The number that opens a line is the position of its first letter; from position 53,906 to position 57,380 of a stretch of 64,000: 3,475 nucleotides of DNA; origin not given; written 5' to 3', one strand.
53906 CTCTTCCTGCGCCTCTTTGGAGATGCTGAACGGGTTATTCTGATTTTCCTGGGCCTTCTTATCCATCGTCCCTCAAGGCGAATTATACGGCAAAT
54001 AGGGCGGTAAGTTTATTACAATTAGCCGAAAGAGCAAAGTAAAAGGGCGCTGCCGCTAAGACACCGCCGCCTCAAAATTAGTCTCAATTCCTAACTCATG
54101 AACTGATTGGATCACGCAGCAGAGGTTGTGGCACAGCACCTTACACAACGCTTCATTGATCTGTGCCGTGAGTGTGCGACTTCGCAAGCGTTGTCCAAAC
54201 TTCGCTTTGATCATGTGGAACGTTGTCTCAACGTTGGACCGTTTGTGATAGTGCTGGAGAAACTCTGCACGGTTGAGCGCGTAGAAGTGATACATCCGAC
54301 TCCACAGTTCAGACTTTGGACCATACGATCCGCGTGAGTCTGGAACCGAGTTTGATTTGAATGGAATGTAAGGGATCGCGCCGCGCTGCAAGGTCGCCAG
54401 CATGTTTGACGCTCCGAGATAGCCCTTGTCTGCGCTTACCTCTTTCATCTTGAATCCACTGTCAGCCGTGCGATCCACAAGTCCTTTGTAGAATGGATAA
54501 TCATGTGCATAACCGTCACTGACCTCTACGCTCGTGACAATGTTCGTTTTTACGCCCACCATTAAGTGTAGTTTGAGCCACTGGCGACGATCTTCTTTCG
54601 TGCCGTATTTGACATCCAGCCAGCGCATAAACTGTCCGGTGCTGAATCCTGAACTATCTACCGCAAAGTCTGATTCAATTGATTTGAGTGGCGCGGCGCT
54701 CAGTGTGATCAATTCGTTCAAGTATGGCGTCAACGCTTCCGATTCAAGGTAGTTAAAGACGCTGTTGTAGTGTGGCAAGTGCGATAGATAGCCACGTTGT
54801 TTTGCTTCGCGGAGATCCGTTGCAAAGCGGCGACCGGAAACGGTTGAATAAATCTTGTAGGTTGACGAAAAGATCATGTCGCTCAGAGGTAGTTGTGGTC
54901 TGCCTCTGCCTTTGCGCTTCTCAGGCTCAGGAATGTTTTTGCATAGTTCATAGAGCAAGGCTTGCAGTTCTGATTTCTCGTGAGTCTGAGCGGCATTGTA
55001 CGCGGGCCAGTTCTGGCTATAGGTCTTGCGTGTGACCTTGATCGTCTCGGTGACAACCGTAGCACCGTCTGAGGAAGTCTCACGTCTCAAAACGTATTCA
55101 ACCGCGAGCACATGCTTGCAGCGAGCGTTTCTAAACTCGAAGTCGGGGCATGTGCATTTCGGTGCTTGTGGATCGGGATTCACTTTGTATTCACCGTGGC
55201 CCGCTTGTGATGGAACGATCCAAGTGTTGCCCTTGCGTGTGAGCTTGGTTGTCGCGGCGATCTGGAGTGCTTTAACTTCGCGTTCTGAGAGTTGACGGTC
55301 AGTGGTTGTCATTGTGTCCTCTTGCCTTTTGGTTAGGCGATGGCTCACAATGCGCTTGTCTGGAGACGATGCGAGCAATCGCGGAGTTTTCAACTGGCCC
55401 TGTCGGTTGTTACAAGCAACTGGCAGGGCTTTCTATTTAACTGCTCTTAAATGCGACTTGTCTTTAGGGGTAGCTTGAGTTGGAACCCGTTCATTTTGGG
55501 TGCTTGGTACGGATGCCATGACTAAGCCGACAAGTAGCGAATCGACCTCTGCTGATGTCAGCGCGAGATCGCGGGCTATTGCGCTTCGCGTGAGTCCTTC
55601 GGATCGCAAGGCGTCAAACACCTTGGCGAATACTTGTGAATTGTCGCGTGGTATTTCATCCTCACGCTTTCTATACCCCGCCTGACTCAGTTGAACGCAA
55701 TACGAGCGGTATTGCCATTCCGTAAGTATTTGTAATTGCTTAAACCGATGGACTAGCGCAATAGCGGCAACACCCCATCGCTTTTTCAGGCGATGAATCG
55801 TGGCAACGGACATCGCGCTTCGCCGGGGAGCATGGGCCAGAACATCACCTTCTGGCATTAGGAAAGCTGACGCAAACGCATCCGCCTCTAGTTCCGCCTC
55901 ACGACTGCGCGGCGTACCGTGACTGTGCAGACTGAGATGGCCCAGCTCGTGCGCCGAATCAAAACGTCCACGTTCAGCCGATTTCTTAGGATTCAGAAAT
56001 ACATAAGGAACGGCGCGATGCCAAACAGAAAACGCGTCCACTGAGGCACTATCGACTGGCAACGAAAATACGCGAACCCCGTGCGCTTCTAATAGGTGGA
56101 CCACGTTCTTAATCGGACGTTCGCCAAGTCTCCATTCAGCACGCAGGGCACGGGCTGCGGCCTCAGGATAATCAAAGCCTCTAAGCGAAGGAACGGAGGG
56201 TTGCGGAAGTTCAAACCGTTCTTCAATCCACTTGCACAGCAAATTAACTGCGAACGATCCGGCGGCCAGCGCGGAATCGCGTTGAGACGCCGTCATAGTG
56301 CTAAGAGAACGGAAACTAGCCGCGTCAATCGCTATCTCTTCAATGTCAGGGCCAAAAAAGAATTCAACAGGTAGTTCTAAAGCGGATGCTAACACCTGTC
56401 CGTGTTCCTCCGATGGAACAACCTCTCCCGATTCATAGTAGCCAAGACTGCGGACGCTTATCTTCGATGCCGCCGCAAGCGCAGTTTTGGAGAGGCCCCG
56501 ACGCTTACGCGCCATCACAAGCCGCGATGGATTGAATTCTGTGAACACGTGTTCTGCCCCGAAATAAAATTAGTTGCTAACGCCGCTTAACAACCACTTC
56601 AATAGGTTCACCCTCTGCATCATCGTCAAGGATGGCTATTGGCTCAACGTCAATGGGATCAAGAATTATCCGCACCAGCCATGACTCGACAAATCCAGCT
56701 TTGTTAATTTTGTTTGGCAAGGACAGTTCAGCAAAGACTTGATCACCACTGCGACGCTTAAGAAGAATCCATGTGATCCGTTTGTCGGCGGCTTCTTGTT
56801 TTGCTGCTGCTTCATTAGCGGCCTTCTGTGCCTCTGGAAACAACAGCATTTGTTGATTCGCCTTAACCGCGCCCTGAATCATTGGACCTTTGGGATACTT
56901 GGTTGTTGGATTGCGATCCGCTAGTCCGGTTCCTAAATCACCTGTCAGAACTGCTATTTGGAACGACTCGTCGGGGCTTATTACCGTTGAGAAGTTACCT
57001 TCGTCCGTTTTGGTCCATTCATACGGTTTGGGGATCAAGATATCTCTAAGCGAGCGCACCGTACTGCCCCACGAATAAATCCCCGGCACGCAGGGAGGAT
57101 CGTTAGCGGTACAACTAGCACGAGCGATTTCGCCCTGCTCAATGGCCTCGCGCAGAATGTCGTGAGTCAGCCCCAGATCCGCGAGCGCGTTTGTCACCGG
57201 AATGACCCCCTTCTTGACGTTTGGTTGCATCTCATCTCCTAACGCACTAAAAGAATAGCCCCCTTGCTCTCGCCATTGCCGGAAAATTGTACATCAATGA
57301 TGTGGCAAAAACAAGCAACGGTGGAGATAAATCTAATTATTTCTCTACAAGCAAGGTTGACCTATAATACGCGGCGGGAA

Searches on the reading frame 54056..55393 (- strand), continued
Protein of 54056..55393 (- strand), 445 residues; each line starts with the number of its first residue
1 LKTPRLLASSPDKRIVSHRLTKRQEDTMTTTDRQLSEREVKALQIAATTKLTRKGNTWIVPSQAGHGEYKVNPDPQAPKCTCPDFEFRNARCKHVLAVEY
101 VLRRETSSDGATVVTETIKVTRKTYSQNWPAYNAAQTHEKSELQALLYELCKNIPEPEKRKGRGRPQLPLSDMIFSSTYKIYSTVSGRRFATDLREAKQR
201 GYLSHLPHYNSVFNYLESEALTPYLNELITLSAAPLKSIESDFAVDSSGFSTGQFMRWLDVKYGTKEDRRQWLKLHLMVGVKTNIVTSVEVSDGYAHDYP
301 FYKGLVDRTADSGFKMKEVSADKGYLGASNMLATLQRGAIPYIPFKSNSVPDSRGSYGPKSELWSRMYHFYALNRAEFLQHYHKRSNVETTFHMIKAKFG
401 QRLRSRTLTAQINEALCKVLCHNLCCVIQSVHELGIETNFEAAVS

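Call 81: find_related_loci(query=window:54056-55312:-, collection=viral_contigs, flank=6000)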
Query window:54056-55312:- (418 aa) in viral_contigs; peptide patterns used: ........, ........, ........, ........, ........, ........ (x = any residue, [..] = any of these).
11 stretches matched a pattern; 8 encode a relative of the query (tblastn E <= 1e-3); 8 distinct loci.
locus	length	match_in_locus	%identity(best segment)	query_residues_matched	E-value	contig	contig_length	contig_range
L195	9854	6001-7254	88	1-416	0e+0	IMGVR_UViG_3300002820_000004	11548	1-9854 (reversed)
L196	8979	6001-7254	88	1-416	0e+0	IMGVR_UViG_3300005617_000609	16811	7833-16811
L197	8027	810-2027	82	8-417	0e+0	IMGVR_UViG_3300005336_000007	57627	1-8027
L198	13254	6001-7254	88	1-416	0e+0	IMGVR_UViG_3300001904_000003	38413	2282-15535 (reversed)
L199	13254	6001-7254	88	1-416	0e+0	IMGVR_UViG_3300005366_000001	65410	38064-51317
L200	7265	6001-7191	52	8-414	4e-138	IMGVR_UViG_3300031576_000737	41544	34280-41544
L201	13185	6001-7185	47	11-412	1e-114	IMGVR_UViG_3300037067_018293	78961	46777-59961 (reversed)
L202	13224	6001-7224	70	8-416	0e+0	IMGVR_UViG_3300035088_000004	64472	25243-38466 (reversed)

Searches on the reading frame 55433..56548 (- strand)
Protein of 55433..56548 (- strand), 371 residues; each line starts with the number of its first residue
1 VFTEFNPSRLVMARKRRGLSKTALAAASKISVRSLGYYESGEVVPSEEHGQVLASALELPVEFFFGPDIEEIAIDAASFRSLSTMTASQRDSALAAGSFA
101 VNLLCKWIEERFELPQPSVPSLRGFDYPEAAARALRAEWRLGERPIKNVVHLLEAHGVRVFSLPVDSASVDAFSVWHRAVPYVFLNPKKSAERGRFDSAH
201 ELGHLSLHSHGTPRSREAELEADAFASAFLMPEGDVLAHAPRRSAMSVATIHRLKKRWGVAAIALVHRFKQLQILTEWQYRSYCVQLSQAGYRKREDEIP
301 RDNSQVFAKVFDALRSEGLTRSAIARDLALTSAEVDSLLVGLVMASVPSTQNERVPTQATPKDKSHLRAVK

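Call 13: search_protein_families(library=pfam, proteins=[window:55433-56548:-], max_evalue=0.01)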
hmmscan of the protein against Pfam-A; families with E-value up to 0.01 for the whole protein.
window:55433-56548:- (371 aa): 3 families
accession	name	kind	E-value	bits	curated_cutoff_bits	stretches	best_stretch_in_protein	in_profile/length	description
PF06114.19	Peptidase_M78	-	4.9e-23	81.7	22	1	154-269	2-122/123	IrrE N-terminal-like domain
PF01381.28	HTH_3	-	2.2e-08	34.4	23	1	13-64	4-55/55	Helix-turn-helix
PF13560.12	HTH_31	-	1e-06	29.4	27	1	10-60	6-57/64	Helix-turn-helix domain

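Call 48: search_protein_families(library=padloc, proteins=[window:55433-56548:-], max_evalue=0.001)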
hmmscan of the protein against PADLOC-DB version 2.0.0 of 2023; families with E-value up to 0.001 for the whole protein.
window:55433-56548:- (371 aa): 18 families
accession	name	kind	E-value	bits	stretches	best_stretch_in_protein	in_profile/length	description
PDLC03949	RmrA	-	1.1e-141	469.9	1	5-371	2-363/363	-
PDLC03946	RmrA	-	2.9e-119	396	1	5-354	2-350/357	-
PDLC03955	RmrA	-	2.2e-71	239.1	1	3-339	18-357/371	-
PDLC03950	RmrA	-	6.2e-65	217.6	1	5-340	2-348/369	-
PDLC03948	RmrA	-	2.5e-63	212.3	1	4-339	7-360/397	-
PDLC03952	RmrA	-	3.4e-58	195.4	1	5-350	22-385/395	-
PDLC03944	RmrA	-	2.7e-56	189.3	1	3-296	4-307/384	-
PDLC03947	RmrA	-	2.5e-55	185.9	1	4-338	10-360/383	-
PDLC03954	RmrA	-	5.8e-51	171.6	1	2-342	7-364/380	-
PDLC03951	RmrA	-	6.9e-51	171.4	1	4-339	7-356/400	-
PDLC03943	RmrA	-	1.5e-50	170.4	1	4-340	1-344/370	-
PDLC03956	RmrA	-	9.2e-43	144.8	1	4-342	7-360/399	-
PDLC03953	RmrA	-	6.8e-38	128.9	1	3-337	3-348/373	-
PDLC03945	RmrA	-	8.3e-35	118.7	1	5-296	2-317/394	-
PDLC04141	capP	-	1.2e-18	65.6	1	132-272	9-153/242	capP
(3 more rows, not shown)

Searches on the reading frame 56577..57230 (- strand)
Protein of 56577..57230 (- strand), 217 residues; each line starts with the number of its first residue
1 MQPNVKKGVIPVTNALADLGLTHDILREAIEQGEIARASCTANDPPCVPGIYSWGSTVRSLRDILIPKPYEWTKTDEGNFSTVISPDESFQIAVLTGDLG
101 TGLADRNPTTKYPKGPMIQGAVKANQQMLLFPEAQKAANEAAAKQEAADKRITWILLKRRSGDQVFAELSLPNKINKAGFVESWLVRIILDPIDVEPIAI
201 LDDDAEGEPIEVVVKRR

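Call 13: search_protein_families(library=pfam, proteins=[window:56577-57230:-], max_evalue=0.01)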
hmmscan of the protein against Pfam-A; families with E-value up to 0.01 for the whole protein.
window:56577-57230:- (217 aa): 0 families

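Call 48: search_protein_families(library=padloc, proteins=[window:56577-57230:-], max_evalue=0.001)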
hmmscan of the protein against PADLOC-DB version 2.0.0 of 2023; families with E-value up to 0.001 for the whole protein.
window:56577-57230:- (217 aa): 2 families
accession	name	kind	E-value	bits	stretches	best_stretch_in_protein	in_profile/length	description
PDLC03935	RmrT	-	1.1e-54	183.4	1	11-217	11-206/207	-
PDLC03932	RmrT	-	2.9e-08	31.5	1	7-217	10-208/209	-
